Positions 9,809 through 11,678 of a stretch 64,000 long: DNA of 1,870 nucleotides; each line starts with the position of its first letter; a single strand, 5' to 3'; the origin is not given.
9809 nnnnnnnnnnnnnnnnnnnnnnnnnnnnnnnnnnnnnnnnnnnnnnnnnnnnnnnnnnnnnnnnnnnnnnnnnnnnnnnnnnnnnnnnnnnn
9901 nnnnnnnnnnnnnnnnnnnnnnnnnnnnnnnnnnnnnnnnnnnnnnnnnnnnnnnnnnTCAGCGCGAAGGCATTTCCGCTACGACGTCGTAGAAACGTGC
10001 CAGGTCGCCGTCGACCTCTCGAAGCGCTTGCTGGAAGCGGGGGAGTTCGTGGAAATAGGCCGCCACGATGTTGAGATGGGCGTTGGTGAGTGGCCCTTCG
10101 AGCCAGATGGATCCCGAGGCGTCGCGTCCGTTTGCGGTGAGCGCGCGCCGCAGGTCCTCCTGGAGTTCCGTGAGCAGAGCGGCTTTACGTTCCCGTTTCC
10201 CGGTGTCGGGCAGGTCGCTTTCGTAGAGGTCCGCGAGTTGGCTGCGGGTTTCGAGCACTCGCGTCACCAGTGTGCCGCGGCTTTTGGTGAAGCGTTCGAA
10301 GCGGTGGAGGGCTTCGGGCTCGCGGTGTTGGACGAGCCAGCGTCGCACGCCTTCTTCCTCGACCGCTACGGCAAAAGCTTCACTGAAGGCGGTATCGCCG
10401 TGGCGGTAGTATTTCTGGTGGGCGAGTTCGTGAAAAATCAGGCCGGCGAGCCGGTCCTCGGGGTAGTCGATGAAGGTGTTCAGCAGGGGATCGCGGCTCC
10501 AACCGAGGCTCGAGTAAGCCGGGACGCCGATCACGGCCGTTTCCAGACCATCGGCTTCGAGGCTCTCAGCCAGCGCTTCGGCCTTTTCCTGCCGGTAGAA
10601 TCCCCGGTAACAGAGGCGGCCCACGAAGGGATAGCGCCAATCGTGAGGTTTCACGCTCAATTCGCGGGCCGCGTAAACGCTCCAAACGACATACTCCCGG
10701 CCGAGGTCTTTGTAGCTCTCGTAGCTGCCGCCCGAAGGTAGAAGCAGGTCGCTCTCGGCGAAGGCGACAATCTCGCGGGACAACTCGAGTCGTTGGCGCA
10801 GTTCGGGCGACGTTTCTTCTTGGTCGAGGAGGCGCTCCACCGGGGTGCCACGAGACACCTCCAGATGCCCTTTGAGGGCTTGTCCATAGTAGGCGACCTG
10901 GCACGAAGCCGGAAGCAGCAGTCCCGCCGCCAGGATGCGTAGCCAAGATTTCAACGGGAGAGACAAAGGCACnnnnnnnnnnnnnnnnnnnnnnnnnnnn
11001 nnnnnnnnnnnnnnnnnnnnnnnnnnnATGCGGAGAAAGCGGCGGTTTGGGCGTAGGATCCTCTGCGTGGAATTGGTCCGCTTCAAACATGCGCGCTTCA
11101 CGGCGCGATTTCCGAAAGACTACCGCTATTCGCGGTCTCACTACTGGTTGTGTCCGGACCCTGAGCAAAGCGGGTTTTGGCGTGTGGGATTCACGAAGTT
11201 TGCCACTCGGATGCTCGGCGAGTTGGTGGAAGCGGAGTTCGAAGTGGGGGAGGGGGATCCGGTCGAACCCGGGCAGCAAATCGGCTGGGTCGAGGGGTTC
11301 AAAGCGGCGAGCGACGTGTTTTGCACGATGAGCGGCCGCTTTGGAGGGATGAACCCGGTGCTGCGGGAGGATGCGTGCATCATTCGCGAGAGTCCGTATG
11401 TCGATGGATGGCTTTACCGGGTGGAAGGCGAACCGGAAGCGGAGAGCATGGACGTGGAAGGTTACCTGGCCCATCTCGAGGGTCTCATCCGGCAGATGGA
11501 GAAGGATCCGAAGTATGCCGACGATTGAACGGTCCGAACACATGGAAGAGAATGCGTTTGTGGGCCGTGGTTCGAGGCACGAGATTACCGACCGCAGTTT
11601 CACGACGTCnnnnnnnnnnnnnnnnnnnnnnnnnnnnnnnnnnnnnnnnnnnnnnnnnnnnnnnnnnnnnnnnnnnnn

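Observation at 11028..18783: Seven-gene co-directional block linking a lipoyl-carrier/radical-SAM/Fe-S redox module to a prenyl synthase and two terpene-cyclase-fold proteins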

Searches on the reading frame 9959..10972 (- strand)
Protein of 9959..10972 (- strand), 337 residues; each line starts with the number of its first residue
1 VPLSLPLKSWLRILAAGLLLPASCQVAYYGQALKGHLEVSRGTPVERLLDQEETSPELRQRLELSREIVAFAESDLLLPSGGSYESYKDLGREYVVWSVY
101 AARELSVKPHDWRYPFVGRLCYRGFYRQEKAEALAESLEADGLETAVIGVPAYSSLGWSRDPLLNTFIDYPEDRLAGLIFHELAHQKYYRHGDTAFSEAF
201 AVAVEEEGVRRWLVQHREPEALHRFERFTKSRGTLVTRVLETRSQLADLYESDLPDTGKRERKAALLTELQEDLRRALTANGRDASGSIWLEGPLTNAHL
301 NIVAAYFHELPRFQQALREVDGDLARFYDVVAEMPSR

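Call 29: search_protein_families(library=pfam, proteins=[window:9959-10972:-], max_evalue=0.01)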
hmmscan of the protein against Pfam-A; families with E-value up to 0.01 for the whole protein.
window:9959-10972:- (337 aa): 1 family
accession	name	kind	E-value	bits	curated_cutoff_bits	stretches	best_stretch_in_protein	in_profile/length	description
PF10023.15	Aminopep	-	2.8e-98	329.7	25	1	27-334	1-310/322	Putative aminopeptidase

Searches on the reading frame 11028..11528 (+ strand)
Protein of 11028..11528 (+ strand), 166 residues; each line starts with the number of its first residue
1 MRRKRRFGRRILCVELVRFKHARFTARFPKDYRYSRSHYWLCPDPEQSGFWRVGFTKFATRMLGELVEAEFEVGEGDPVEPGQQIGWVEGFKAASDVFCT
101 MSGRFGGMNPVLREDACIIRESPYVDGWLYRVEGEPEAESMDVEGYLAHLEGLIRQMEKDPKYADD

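Call 3: search_protein_families(library=pfam, proteins=[window:11028-11528:+], max_evalue=0.01)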
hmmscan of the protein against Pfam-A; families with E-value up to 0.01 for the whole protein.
window:11028-11528:+ (166 aa): 1 family
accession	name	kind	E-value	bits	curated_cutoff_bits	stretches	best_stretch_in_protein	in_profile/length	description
PF01597.25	GCV_H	-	5.5e-18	65.5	22.2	1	33-138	2-104/122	Glycine cleavage H-protein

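Call 4: search_protein_families(library=ncbifam, proteins=[window:11028-11528:+], max_evalue=0.01)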
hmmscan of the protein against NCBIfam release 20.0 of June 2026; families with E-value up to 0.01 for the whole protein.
window:11028-11528:+ (166 aa): 4 families
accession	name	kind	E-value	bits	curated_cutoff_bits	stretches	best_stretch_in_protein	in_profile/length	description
NF002270.0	PRK01202.1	subfamily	1.8e-20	73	117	1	27-147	3-123/129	glycine cleavage system protein GcvH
TIGR00527.1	gcvH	equivalog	1.5e-18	67.1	115.85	1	28-145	2-120/129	glycine cleavage system protein GcvH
NF045810.1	GcvH_rel_desulf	equivalog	9.4e-07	28.7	150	1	28-144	12-129/167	GcvH-related protein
TIGR03077.1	not_gcvH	equivalog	8.2e-06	25.8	144.05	1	34-133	2-98/110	glycine cleavage protein H-like protein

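Call 94: search_solved_structures(query=window:11028-11528:+, max_evalue=0.001, show_alignments=1)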
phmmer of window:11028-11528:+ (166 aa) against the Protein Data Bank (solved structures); distinct sequences matched with E-value up to 0.001: 13.
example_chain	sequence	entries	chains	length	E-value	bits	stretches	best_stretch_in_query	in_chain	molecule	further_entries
3a8i_E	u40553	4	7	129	2.9e-16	63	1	27-150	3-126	Glycine cleavage system H protein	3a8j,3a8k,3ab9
3a7a_B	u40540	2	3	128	3.3e-16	62.8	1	28-150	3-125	Glycine cleavage system H protein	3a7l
1onl_A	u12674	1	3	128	2.5e-14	56.7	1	28-148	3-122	glycine cleavage system H protein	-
3tzu_A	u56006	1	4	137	6.6e-13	52.1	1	26-144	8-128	Glycine cleavage system H protein 1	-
1zko_A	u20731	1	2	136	7.9e-12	48.5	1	31-144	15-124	Glycine cleavage system H protein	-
2ka7_A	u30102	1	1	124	8.6e-12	48.4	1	32-145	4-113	Glycine cleavage system H protein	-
3ift_A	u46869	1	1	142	2.2e-11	47.1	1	21-135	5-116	Glycine cleavage system H protein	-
2edg_A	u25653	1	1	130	7e-11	45.5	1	33-137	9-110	Glycine cleavage system H protein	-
3hgb_A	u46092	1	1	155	1.1e-10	44.8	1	27-135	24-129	Glycine cleavage system H protein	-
3klr_A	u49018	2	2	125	1.9e-10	44.1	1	33-146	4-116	Glycine cleavage system H protein | Glycine cleavage system H protein, mitochondrial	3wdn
8ugo_E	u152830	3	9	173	5.4e-10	42.6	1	33-135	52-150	Glycine cleavage system H protein, mitochondrial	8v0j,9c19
1dxm_A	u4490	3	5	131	1.3e-09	41.4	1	32-135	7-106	H PROTEIN | H PROTEIN OF THE GLYCINE CLEAVAGE SYSTEM | H-PROTEIN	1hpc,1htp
3mxu_A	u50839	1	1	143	3.7e-09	39.9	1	32-139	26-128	Glycine cleavage system H protein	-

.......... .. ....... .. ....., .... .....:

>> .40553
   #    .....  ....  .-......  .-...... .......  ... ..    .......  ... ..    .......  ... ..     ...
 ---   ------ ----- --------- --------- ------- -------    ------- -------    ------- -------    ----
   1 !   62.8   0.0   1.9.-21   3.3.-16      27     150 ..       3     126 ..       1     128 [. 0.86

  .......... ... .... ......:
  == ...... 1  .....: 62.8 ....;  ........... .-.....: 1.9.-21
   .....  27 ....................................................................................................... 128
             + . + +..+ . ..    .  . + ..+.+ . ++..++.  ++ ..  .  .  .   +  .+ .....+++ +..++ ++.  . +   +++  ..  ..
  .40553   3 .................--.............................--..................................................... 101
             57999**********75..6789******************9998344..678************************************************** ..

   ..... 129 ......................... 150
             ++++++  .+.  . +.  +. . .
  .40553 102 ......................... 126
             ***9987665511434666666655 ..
